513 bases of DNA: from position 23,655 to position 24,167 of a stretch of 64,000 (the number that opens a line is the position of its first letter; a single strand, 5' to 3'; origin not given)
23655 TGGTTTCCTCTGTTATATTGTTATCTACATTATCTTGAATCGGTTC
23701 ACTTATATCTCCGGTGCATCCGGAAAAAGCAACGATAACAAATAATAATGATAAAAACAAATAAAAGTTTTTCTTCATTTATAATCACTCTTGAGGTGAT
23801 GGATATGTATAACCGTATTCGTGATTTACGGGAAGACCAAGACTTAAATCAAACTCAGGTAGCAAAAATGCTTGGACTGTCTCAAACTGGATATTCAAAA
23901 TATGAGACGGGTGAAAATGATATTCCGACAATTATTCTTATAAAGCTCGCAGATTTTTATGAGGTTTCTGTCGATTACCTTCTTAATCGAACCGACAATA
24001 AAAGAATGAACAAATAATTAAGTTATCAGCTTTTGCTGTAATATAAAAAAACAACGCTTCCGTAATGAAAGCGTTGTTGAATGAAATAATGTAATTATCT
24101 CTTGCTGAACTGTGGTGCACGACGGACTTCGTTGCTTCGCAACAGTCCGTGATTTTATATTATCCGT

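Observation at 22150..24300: Three copies of the rpsI 3'-end/terminator module bracket a small GLUG-lipoprotein/XRE cassette: footprint of site-specific integration at rpsI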

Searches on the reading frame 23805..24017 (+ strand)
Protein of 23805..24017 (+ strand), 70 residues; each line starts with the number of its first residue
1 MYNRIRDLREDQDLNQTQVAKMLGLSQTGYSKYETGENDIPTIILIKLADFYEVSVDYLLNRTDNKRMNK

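Call 9: search_protein_families(library=pfam, proteins=[window:23805-24017:+], max_evalue=0.01)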
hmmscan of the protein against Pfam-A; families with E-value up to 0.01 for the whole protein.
window:23805-24017:+ (70 aa): 8 families
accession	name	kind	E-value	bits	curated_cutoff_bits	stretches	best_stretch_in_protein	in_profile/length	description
PF01381.28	HTH_3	-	4.9e-16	59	23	1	5-59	1-55/55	Helix-turn-helix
PF13560.12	HTH_31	-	5.3e-10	39.9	27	1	4-57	5-59/64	Helix-turn-helix domain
PF12844.13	HTH_19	-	1.3e-09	38.2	30.2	1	3-64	2-63/64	Helix-turn-helix domain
PF22495.2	HTH_92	-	2.8e-05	23.8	27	1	6-44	1-38/45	RsaL-like HTH domain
PF15731.11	MqsA_antitoxin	-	0.00023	21.7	30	1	4-49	73-117/131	Antitoxin component of bacterial toxin-antitoxin system, MqsA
PF13443.12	HTH_26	-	0.00092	19.9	22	1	4-61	1-59/63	Cro/C1-type HTH DNA-binding domain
PF14590.12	DUF4447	-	0.0035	17.6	27.2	1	5-65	12-72/166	Domain of unknown function (DUF4447)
PF13744.12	HTH_37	-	0.0056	16.9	27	1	3-36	21-54/80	Helix-turn-helix domain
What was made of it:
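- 23805..24017 (+): XRE-family HTH regulator (70 aa). Pfam HTH_3, E 5e-16 (call 9).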

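Call 28: find_encoding_contigs(protein=window:23805-24017:+, flank=10000, max_places=10)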
Protein window:23805-24017:+ (70 aa): 4 contigs read that carry it; 2 places shown.
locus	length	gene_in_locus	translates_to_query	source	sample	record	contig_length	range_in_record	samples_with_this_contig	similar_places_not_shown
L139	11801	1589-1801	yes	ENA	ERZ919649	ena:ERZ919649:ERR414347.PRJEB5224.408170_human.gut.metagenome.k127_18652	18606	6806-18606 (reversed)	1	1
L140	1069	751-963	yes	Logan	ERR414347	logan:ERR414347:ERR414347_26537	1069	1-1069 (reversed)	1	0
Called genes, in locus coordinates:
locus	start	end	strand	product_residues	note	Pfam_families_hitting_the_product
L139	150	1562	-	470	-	-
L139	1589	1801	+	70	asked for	PF12844:HTH_19, PF13560:HTH_31, PF01381:HTH_3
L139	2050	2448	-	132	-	PF00380:Ribosomal_S9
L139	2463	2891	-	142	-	PF00572:Ribosomal_L13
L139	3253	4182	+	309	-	PF00291:PALP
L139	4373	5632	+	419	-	PF00365:PFK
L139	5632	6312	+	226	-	PF09997:DUF2238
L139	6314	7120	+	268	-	PF02540:NAD_synthase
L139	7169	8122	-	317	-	PF06325:PrmA, PF05175:MTS, PF02475:TRM5-TYW2_MTfase (weak), PF13489:Methyltransf_23 (weak), PF13847:Methyltransf_31, PF08241:Methyltransf_11, PF08242:Methyltransf_12, PF13649:Methyltransf_25, +1 more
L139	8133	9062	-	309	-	PF01966:HD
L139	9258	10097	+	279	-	PF00106:adh_short, PF08659:KR, PF13561:adh_short_C2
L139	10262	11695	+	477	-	PF07690:MFS_1, PF13347:MFS_2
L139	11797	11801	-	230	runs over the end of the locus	PF06541:ABC_trans_CmpB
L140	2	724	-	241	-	?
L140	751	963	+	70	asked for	PF12844:HTH_19, PF13560:HTH_31, PF01381:HTH_3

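Call 58: search_protein_families(library=phrogs, proteins=[window:23805-24017:+], max_evalue=0.001)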
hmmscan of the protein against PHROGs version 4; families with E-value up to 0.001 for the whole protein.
window:23805-24017:+ (70 aa): 21 families
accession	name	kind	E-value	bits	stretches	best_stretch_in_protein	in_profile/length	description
phrog_8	-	transcription regulation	1.8e-21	77.9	1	2-69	78-145/346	transcriptional regulator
phrog_3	-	transcription regulation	6.4e-13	50.2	1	1-67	89-155/430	transcriptional repressor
phrog_4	-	transcription regulation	1.3e-11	45.2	1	2-67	138-199/400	transcriptional repressor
phrog_2328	-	transcription regulation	1.1e-09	39.2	1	3-66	18-81/128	transcriptional repressor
phrog_2967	-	transcription regulation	3.3e-09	37.6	1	2-61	12-71/225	transcriptional regulator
phrog_2439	-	transcription regulation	3.9e-08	33.6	1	3-64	10-71/367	transcriptional regulator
phrog_1994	-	DNA, RNA and nucleotide metabolism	7.7e-07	30.2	1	3-66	2-65/170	DNA binding protein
phrog_4836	-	transcription regulation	1e-06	29.5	1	2-63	77-138/194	CII-like regulator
phrog_5823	-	transcription regulation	1.3e-06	28.8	1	3-64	9-71/404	transcriptional regulator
phrog_7241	-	transcription regulation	1.4e-06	29.3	1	5-60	66-121/122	transcriptional regulator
phrog_34939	-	unknown function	6.7e-06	26.9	1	3-64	12-74/280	-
phrog_2339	-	DNA, RNA and nucleotide metabolism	1.1e-05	26.3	1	3-68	28-94/98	HTH DNA binding protein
phrog_19114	-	unknown function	4.8e-05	24.4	1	4-50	75-120/135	-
phrog_5119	-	unknown function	0.00012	22.9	1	4-56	57-109/152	-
phrog_147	-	transcription regulation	0.00018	22.8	1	3-49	7-54/100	transcriptional regulator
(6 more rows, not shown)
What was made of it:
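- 23805..24017 (+): PHROG transcriptional regulators (call 58).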
